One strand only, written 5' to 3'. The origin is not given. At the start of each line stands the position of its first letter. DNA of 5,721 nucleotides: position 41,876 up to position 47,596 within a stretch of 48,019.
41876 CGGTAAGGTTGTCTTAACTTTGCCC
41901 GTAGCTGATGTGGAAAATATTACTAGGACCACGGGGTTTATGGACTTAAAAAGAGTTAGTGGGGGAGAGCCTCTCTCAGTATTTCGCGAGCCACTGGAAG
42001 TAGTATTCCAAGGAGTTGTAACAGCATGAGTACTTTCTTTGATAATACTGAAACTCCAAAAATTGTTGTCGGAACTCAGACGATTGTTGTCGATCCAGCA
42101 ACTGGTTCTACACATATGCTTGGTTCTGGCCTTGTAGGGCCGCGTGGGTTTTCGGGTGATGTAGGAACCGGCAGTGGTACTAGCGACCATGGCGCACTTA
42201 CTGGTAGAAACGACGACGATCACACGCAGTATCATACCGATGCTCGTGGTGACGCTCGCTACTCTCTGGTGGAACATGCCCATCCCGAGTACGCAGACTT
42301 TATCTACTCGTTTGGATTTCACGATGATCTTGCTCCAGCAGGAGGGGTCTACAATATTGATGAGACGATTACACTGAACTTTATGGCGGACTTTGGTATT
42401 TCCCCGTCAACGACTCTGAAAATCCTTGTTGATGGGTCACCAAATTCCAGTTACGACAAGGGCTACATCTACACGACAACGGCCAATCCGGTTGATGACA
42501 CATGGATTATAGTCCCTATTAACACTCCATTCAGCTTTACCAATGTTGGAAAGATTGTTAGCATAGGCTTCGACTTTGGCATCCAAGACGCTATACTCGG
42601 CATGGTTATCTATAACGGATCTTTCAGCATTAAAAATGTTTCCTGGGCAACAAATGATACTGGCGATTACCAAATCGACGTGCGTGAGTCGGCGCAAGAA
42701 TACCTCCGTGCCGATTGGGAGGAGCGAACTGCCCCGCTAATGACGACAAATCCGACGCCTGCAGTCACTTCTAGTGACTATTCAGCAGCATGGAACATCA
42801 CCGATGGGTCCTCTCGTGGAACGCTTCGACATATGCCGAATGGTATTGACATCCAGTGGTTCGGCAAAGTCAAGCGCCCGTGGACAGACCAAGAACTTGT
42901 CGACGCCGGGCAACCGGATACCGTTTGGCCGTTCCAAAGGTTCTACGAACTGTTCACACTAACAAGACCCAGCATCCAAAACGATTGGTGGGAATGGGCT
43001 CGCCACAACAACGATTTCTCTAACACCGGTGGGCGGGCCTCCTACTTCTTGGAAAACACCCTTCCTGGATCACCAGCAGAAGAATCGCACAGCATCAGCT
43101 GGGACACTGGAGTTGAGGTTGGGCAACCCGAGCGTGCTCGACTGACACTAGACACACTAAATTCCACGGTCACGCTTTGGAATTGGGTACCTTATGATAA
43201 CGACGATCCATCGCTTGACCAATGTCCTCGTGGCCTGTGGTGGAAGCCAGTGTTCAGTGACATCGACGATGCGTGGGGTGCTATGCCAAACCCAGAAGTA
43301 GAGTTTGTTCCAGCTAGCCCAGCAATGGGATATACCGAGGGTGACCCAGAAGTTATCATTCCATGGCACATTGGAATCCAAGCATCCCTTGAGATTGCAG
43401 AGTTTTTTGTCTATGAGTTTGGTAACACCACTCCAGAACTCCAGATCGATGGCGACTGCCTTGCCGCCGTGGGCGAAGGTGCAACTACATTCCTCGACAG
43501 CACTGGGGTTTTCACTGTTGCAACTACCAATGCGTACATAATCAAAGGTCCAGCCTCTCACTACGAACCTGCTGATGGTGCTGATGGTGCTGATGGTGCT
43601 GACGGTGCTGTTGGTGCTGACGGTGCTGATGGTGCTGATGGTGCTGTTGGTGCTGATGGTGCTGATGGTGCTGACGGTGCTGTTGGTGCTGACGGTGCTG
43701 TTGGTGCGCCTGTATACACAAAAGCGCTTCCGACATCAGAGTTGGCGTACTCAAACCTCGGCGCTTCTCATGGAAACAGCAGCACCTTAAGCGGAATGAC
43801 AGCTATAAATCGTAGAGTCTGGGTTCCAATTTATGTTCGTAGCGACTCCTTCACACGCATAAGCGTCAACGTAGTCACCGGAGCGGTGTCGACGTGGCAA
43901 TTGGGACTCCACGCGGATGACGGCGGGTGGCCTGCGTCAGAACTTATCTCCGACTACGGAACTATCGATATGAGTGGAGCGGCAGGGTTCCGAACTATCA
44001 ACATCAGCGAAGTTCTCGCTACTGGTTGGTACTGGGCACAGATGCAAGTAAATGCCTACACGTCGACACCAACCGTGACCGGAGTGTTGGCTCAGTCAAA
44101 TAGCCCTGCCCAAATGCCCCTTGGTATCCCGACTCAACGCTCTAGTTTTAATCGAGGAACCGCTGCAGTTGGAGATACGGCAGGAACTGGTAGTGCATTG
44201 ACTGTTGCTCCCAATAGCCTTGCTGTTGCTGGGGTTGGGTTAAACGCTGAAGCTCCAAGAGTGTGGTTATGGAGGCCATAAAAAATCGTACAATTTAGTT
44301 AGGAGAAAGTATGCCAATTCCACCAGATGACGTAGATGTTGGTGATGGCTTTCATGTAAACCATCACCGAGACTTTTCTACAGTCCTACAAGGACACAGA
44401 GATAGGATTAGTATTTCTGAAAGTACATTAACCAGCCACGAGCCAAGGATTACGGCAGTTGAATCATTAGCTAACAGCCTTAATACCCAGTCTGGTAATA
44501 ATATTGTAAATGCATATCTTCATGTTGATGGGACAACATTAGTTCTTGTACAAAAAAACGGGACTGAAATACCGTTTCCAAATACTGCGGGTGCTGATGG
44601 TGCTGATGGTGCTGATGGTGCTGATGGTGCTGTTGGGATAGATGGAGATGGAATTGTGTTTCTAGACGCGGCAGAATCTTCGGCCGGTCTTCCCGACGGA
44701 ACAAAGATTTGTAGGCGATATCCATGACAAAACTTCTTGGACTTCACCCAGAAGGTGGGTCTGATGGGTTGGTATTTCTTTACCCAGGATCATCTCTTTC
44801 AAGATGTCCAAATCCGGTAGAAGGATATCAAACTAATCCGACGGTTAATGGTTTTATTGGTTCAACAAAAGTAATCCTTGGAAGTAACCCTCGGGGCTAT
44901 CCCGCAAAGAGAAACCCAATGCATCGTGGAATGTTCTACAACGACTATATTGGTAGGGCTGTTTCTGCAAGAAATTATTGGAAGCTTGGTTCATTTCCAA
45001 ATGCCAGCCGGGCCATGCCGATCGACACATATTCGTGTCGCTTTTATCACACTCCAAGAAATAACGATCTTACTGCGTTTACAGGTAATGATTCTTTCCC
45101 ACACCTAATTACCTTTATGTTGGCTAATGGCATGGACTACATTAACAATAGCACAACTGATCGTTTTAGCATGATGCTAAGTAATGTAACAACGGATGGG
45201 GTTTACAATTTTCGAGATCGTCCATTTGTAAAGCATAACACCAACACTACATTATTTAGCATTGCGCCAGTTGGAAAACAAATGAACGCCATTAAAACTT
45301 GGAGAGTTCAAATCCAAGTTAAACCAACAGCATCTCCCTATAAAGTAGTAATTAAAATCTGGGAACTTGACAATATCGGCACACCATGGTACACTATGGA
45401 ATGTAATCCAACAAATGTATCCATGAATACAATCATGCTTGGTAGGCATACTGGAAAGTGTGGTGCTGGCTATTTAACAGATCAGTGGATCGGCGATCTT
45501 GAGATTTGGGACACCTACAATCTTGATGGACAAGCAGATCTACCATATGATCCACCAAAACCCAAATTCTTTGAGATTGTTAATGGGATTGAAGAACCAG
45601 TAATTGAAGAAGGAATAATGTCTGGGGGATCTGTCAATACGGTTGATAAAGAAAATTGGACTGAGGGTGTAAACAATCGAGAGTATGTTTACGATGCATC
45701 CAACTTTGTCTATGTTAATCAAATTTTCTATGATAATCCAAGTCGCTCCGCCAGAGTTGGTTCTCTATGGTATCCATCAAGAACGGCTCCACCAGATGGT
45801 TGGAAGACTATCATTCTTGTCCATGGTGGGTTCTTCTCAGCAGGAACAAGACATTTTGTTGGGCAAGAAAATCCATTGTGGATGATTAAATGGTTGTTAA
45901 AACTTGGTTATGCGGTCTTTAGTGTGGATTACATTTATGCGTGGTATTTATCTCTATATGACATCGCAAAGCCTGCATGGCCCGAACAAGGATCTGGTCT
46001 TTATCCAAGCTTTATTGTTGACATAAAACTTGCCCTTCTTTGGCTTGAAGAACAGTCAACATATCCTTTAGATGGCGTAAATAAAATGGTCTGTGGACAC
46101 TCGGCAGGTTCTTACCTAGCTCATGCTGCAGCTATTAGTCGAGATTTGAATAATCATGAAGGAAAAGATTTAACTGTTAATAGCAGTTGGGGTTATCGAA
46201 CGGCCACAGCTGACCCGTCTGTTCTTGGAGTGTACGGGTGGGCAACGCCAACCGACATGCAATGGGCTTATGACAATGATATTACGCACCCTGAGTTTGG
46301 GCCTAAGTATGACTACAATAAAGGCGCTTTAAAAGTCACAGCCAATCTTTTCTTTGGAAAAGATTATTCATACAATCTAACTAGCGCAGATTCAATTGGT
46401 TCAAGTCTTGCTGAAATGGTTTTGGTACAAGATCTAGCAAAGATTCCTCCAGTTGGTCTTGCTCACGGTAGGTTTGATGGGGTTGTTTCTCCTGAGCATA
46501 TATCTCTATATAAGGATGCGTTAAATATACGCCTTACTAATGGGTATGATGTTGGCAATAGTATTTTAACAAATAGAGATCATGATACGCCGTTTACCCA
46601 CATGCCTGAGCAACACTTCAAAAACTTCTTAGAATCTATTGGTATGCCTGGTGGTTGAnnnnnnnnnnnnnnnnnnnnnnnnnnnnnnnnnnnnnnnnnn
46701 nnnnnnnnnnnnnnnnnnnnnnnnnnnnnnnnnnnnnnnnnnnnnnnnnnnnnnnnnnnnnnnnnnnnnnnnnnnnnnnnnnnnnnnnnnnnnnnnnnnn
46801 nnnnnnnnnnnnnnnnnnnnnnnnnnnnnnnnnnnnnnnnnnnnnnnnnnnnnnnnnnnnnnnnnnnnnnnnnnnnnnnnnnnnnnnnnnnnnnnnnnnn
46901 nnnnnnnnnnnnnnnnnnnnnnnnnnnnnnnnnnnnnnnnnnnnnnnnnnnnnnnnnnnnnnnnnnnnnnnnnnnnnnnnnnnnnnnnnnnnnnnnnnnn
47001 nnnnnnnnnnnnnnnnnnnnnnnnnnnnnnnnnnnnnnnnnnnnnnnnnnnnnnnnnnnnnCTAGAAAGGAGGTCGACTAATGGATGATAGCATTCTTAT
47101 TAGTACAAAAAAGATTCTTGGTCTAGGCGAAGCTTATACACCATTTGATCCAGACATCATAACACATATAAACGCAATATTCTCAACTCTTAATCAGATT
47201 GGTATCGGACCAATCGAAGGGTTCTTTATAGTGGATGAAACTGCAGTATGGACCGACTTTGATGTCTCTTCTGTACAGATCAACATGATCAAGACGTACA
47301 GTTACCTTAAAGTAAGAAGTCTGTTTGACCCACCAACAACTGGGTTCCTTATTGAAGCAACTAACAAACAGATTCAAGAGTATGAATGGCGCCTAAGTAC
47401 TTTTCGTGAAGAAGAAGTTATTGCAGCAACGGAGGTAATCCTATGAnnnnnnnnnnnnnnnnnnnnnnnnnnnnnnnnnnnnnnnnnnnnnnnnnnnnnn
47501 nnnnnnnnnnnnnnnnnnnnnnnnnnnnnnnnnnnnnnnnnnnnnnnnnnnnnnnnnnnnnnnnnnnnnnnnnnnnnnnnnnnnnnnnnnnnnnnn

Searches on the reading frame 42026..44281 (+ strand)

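Call 9: search_protein_families(library=phrogs, proteins=[window:42026-44281:+], max_evalue=0.00001)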
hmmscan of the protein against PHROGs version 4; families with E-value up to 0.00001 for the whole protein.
window:42026-44281:+ (751 aa): 4 families
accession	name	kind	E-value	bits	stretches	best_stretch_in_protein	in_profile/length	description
phrog_6320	-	tail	5.6e-07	29.7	1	518-560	167-209/745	tail fiber protein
phrog_18350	-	tail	1.9e-06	28.7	1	485-565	70-149/253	tail fiber protein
phrog_1806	-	tail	6.8e-06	26.6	1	516-565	125-238/276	collagen like minor tail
phrog_32779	-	unknown function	9.5e-06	25.5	0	521-561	211-251/555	-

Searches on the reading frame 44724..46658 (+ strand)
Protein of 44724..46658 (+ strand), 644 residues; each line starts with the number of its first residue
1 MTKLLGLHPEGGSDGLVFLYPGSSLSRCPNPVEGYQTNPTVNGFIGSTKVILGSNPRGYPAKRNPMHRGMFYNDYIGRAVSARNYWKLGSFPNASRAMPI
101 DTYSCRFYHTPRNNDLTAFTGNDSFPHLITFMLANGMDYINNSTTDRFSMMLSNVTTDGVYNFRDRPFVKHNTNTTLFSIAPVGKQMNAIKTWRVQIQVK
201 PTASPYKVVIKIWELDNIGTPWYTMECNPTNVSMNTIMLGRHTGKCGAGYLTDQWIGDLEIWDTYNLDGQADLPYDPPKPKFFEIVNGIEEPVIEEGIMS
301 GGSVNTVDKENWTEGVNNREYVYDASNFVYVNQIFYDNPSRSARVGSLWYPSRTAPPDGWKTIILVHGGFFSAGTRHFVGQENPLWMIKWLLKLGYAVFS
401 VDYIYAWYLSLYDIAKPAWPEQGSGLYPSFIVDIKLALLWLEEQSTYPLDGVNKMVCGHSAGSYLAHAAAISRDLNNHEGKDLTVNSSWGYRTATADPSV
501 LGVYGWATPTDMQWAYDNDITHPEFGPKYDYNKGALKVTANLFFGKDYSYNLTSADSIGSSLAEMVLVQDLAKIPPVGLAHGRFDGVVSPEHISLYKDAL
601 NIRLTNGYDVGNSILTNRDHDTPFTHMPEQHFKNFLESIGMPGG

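Call 9: search_protein_families(library=phrogs, proteins=[window:44724-46658:+], max_evalue=0.00001)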
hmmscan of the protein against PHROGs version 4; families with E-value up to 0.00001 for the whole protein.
window:44724-46658:+ (644 aa): 0 families

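Call 12: search_protein_families(library=pfam, proteins=[window:44724-46658:+], max_evalue=0.001)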
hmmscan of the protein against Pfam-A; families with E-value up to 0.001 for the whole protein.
window:44724-46658:+ (644 aa): 1 family
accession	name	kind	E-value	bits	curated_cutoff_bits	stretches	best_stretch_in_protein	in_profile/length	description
PF20434.5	BD-FAE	-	1.7e-12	47.7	26.8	1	360-595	13-210/215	BD-FAE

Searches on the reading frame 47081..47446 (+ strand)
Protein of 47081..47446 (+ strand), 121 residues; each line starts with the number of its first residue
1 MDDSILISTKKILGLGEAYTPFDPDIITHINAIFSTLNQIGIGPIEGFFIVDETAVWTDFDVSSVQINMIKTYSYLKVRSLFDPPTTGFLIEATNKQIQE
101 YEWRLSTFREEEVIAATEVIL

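Call 74: search_protein_families(library=pfam, proteins=[window:47081-47446:+], max_evalue=0.01)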
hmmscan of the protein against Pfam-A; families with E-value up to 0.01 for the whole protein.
window:47081-47446:+ (121 aa): 1 family
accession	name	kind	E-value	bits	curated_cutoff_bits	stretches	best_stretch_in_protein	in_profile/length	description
PF24829.1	Phage_connect_2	-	6.3e-33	113.6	24.3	1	5-111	1-104/105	Phage connector protein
